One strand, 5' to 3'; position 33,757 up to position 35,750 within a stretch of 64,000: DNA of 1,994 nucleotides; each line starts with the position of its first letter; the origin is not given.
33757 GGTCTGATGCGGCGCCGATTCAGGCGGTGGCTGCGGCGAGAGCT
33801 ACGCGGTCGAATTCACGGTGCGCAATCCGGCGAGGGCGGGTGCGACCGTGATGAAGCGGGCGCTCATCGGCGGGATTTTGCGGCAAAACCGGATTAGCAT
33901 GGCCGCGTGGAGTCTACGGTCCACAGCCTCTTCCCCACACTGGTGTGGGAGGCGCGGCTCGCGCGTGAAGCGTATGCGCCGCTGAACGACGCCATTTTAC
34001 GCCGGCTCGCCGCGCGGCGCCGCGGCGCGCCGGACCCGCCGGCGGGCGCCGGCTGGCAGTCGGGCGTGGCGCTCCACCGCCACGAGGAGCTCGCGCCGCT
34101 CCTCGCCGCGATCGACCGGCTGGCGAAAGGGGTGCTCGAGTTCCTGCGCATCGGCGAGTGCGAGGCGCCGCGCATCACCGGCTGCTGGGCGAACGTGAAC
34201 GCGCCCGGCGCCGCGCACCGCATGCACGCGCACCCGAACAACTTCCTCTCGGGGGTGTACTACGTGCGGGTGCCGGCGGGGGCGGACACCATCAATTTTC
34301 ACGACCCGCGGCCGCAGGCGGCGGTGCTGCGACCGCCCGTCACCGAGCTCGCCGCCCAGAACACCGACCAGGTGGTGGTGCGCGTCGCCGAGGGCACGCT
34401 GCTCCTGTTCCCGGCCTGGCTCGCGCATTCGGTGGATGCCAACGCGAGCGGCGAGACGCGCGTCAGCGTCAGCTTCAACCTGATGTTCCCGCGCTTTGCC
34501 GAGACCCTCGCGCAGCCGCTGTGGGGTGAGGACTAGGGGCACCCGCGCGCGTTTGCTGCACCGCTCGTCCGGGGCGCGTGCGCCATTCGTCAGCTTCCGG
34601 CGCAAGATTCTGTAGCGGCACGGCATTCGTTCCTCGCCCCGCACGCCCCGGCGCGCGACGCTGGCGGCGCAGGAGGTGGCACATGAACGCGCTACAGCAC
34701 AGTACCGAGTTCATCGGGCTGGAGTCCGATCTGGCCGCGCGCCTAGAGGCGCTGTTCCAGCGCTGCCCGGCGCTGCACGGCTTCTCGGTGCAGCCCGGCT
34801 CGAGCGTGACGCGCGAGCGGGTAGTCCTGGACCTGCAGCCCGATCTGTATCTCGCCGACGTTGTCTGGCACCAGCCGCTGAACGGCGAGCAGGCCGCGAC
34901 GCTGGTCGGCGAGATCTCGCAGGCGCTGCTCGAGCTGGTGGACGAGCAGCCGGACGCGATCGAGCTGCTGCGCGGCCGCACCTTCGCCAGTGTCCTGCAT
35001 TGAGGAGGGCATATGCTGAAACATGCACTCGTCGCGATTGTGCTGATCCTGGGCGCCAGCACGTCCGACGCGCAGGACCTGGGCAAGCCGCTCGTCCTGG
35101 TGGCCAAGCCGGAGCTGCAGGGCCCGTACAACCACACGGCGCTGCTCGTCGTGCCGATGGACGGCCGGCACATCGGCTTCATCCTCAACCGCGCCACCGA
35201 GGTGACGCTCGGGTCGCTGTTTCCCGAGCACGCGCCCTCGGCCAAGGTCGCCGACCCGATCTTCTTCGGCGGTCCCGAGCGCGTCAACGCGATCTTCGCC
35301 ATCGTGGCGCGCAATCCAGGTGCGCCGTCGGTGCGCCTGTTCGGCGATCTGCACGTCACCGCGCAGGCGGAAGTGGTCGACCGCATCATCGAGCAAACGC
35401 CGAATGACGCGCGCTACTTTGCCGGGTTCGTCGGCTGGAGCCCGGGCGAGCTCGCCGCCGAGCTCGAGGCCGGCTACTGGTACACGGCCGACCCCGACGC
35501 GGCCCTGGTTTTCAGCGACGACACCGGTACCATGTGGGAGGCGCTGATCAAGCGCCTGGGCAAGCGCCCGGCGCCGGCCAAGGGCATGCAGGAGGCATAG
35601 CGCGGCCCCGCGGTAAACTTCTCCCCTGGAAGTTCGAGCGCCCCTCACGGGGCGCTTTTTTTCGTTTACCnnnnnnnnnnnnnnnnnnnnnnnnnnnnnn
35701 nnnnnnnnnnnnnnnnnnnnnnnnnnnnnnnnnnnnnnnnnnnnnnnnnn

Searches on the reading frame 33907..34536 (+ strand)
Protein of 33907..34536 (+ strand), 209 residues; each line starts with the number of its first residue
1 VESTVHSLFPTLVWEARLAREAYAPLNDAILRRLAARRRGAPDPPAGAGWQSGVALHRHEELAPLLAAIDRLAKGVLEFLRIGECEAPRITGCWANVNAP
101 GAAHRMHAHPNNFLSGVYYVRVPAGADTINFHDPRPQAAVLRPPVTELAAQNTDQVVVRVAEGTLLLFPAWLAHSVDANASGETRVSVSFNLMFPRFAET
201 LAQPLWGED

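Call 6: search_protein_families(library=pfam, proteins=[window:33907-34536:+])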
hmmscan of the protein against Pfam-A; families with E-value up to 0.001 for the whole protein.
window:33907-34536:+ (209 aa): 1 family
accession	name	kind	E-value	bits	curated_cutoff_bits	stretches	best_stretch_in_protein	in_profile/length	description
PF13759.12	2OG-FeII_Oxy_5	-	2.6e-29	102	27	1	93-191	2-101/101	Putative 2OG-Fe(II) oxygenase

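Call 7: search_protein_families(library=ncbifam, proteins=[window:33907-34536:+])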
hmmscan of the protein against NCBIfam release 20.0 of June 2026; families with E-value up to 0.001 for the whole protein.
window:33907-34536:+ (209 aa): 1 family
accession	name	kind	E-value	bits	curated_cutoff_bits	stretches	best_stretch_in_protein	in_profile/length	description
TIGR02466.1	TIGR02466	subfamily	1.7e-34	119.4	62.5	1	6-193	1-199/201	TIGR02466 family protein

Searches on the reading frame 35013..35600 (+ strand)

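Call 6: search_protein_families(library=pfam, proteins=[window:35013-35600:+])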
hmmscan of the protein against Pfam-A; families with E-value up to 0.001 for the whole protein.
window:35013-35600:+ (195 aa): 1 family
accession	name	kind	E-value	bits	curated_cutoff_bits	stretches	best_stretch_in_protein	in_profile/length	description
PF02622.21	DUF179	-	8.8e-26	91.2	27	1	37-183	5-157/157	AlgH-like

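Call 7: search_protein_families(library=ncbifam, proteins=[window:35013-35600:+])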
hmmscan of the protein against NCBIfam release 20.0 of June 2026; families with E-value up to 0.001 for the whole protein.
window:35013-35600:+ (195 aa): 7 families
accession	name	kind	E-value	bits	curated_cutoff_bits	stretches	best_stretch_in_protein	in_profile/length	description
NF001270.0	PRK00228.2-2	equivalog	1.3e-21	77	225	1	28-184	15-178/193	YqgE/AlgH family protein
NF001272.0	PRK00228.2-4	equivalog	5.2e-15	55.3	241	1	24-183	16-182/198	YqgE/AlgH family protein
NF001267.0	PRK00228.1-2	equivalog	3.3e-12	46.5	284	1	29-184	15-180/192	YqgE/AlgH family protein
NF001268.0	PRK00228.1-4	equivalog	1.4e-11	44.6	216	1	29-184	19-189/201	YqgE/AlgH family protein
NF001266.0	PRK00228.1-1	equivalog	1.4e-11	44.4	198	1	28-183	8-174/187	YqgE/AlgH family protein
NF001269.0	PRK00228.2-1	equivalog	3.7e-11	43.2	278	1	28-181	23-183/201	YqgE/AlgH family protein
NF001271.0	PRK00228.2-3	equivalog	7.3e-09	35.6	254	1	24-187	10-177/189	YqgE/AlgH family protein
